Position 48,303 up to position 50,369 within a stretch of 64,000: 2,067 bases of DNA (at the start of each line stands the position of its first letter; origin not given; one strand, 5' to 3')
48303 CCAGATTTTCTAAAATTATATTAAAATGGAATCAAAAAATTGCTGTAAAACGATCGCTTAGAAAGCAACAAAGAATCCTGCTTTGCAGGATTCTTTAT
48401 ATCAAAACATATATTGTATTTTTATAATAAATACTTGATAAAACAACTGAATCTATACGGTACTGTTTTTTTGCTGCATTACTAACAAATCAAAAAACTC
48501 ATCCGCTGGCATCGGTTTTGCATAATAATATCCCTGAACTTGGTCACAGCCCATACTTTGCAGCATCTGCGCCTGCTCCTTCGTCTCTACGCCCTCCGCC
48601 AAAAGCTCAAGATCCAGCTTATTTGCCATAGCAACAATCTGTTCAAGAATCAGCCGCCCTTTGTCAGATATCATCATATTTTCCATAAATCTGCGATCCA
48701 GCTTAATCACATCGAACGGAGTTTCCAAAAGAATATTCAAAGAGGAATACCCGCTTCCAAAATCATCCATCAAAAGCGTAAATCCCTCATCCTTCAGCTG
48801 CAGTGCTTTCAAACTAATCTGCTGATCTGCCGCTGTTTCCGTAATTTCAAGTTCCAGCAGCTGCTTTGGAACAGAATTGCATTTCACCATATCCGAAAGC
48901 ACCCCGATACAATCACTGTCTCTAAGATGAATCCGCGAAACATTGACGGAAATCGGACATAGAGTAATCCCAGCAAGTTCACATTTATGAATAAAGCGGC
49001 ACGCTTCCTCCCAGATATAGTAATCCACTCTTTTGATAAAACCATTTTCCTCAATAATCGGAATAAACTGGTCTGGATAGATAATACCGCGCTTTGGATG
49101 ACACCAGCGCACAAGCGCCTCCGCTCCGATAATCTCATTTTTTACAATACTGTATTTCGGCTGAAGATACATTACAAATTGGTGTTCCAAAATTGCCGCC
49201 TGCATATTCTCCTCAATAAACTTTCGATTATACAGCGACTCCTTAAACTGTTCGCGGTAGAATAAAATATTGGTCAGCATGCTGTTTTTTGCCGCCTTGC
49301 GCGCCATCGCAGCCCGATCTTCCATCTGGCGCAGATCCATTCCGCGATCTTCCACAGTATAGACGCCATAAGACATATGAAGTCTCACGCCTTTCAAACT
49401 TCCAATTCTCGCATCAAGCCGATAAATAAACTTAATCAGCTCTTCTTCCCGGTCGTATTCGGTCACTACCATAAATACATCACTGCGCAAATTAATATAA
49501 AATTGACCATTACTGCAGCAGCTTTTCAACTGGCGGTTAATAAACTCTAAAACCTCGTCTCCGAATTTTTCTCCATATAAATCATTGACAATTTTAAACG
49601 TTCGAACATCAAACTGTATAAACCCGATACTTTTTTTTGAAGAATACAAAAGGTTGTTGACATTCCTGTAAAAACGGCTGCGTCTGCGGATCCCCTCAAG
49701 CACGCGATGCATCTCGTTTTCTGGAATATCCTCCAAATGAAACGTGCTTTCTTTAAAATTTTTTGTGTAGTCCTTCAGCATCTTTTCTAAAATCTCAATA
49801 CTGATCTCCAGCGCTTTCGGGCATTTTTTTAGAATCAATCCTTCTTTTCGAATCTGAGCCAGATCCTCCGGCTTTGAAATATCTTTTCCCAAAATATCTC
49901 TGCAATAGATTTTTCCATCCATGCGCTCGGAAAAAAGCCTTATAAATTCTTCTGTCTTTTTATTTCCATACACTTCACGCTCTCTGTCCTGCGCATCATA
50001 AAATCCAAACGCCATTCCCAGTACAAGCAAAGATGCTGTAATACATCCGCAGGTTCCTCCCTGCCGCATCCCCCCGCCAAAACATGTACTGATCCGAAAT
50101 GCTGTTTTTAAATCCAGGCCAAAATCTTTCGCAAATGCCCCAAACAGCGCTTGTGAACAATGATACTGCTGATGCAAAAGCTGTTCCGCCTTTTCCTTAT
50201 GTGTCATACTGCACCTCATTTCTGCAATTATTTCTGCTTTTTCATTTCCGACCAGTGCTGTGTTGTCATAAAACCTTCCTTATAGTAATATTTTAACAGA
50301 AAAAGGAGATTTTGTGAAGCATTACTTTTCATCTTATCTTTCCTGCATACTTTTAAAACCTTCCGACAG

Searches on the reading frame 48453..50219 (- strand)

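Call 24: search_protein_families(library=ncbifam, proteins=[window:48453-50219:-], max_evalue=1e-10)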
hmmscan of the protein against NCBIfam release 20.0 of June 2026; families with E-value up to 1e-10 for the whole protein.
window:48453-50219:- (588 aa): 17 families
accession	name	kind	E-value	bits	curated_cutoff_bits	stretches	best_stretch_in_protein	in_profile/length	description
NF045675.1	PhdiestaseDibA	equivalog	6e-67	226.4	980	1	193-574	230-620/623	phosphodiesterase DibA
NF007474.0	PRK10060.1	equivalog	9.5e-67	225.6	782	1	179-585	247-660/663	cyclic di-GMP phosphodiesterase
NF008467.0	PRK11359.1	equivalog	3.5e-64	217.1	857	1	173-575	380-788/800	oxygen-sensing cyclic-di-GMP phosphodiesterase DosP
NF052458.1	PhdiestGepA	equivalog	4e-64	217.1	1200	1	200-575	453-837/840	phosphodiesterase GepA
NF053781.1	cdiGMPphdstlr2612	equivalog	1.8e-56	191.5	1600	1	198-580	873-1266/1268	Tlr1612 family c-di-GMP phosphodiesterase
NF008807.1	PRK11829.1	equivalog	1.6e-54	185.1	733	1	283-576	364-659/670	biofilm formation regulator HmsP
NF052596.1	RR_EAL_PvrR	equivalog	1.3e-48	165.6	580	1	314-585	120-395/398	response regulator cyclic di-GMP phosphodiesterase PvrR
NF007839.0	PRK10551.1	equivalog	6.3e-39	133.9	461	1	336-582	265-513/518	cyclic di-GMP phosphodiesterase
NF045673.1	c-di-GMPRcptLapD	equivalog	1.2e-33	116.3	1020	1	122-571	187-646/647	cyclic di-GMP receptor LapD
NF007298.0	PRK09776.1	equivalog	3.8e-30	104.5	1135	1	168-579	683-1106/1111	diguanylate cyclase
NF052265.1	EAL_dom_RimA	equivalog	8.1e-22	77.7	430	1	340-570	9-234/248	S6 modification regulatory phosphodiesterase RimA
NF051476.1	CDiGphdiTpdA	equivalog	1.6e-16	60.3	1000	1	419-567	420-568/570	cyclic di-GMP phosphodiesterase TpdA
NF008617.0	PRK11596.1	equivalog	9e-16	57.9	190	1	474-577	148-250/255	cyclic-guanylate-specific phosphodiesterase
NF045501.1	HUGP_GUXX-star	exception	2.6e-15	56.6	325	1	7-146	10-153/236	HUGP/GUXX-star fusion selenoprotein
TIGR01909.1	C_GCAxxG_C_C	subfamily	6.3e-15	55.3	47.4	1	19-148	1-120/120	C-GCAxxG-C-C family (seleno)protein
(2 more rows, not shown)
